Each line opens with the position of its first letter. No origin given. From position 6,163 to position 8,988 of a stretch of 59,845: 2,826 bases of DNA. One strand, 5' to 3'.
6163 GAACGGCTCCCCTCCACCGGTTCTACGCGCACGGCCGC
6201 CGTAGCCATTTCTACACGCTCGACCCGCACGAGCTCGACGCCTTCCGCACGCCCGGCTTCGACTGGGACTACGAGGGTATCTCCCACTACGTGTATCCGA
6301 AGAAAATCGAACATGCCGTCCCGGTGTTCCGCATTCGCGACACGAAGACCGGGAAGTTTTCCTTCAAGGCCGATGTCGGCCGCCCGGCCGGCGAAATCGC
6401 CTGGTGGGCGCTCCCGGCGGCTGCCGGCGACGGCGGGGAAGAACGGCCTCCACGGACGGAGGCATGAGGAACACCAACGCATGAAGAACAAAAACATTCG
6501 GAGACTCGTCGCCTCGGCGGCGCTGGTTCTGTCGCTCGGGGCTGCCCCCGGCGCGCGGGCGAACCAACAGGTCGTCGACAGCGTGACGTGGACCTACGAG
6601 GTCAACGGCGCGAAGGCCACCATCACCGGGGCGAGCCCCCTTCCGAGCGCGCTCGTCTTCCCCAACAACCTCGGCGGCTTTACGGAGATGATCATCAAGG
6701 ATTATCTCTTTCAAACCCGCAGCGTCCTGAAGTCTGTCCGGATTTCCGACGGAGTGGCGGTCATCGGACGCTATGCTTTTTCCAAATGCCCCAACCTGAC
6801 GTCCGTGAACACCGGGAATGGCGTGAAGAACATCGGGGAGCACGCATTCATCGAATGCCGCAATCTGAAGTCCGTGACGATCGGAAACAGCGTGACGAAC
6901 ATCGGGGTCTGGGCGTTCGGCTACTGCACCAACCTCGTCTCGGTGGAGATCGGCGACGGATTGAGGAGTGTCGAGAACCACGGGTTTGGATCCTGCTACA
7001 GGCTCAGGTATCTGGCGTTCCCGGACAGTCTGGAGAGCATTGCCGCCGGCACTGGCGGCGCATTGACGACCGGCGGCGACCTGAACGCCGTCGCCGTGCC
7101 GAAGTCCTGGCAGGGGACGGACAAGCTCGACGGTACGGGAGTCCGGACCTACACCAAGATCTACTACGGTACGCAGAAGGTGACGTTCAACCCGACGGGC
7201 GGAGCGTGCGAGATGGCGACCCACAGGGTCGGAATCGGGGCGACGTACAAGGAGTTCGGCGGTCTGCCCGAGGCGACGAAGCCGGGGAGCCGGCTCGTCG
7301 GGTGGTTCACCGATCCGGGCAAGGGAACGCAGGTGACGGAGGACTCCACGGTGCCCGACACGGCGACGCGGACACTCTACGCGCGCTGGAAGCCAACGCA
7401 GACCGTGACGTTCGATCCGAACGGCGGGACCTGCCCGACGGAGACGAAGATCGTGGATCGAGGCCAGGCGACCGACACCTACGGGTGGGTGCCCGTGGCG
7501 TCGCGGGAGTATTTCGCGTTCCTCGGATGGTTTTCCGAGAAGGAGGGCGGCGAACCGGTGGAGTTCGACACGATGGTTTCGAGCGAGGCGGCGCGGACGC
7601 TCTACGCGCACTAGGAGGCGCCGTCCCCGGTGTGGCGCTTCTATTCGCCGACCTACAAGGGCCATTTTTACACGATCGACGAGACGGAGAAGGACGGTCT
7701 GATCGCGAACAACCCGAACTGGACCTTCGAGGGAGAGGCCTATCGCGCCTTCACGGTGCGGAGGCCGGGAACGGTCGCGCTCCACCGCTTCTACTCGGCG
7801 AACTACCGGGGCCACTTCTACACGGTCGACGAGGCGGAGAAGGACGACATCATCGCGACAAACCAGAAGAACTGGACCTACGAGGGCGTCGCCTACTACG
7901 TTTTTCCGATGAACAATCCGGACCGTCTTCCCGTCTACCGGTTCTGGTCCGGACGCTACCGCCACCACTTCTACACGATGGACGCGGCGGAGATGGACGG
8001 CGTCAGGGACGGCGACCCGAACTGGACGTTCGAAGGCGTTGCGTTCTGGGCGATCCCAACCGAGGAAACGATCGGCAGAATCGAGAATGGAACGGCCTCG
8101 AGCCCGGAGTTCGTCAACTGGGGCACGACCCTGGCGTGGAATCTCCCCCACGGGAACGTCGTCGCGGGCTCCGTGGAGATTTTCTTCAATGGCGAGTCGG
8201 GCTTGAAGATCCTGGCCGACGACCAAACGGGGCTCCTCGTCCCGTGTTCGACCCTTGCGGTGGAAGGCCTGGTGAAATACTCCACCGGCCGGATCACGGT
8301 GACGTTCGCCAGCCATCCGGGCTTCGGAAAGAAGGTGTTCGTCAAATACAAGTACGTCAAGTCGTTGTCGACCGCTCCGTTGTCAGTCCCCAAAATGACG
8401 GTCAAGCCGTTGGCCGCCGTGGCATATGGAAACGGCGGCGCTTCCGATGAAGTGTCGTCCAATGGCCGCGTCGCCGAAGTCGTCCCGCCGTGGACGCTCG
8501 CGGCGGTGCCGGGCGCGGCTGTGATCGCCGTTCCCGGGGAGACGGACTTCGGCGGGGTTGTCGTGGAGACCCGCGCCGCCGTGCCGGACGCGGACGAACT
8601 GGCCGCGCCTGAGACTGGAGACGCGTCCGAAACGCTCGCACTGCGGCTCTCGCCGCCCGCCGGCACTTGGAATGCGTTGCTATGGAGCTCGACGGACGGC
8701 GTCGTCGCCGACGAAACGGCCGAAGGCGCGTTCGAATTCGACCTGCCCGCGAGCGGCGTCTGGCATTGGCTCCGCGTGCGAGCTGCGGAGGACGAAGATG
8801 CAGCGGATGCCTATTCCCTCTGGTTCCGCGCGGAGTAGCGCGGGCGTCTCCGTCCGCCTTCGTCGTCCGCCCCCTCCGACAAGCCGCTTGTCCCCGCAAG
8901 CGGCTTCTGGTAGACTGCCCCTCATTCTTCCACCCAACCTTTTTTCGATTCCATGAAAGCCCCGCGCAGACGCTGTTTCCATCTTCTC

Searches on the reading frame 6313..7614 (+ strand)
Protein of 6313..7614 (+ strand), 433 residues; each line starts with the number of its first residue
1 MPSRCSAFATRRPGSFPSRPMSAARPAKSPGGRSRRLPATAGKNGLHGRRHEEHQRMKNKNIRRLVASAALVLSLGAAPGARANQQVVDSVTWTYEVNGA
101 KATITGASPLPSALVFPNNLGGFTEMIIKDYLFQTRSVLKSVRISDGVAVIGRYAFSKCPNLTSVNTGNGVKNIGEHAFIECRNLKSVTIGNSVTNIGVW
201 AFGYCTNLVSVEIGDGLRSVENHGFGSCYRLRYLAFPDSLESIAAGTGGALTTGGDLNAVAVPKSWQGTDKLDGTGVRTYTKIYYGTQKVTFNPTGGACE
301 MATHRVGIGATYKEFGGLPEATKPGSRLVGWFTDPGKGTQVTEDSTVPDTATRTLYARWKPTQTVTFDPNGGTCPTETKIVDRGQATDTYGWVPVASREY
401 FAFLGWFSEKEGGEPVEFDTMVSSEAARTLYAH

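Call 4: search_protein_families(library=pfam, proteins=[window:6313-7614:+], max_evalue=0.01)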
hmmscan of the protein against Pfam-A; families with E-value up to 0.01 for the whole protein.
window:6313-7614:+ (433 aa): 2 families
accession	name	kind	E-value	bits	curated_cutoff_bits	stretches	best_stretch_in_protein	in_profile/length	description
PF13306.12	LRR_5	-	3.7e-27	95.2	27.7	1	127-244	2-116/127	BspA type Leucine rich repeat region (6 copies)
PF09479.16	Flg_new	-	5.5e-22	78.1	27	2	364-433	2-65/65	Listeria-Bacteroides repeat domain (List_Bact_rpt)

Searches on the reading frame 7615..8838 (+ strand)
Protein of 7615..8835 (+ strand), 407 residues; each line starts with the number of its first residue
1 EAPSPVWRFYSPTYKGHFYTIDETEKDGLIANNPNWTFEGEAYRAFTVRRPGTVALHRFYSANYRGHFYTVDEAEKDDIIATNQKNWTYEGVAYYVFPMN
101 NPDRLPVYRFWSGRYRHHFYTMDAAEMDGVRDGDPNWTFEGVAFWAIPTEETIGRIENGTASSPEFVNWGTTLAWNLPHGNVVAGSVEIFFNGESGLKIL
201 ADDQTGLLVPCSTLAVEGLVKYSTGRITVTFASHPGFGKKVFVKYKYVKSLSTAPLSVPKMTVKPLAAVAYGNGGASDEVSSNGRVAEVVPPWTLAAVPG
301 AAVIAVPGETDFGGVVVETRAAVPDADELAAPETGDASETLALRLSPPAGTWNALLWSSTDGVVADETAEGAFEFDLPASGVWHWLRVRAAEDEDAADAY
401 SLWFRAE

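Call 4: search_protein_families(library=pfam, proteins=[window:7630-8838:+], max_evalue=0.01)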
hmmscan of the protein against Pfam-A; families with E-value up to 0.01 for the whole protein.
window:7630-8838:+ (402 aa): 1 family
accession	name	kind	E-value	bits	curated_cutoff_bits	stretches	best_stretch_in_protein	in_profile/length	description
PF18885.6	DUF5648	-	9.4e-35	120.2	25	1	1-141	2-133/134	Domain of unknown function (DUF5648)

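Call 26: search_protein_families(library=ncbifam, proteins=[window:7615-8835:+], max_evalue=0.05)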
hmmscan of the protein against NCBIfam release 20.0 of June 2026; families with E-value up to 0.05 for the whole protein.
window:7615-8835:+ (407 aa): 0 families
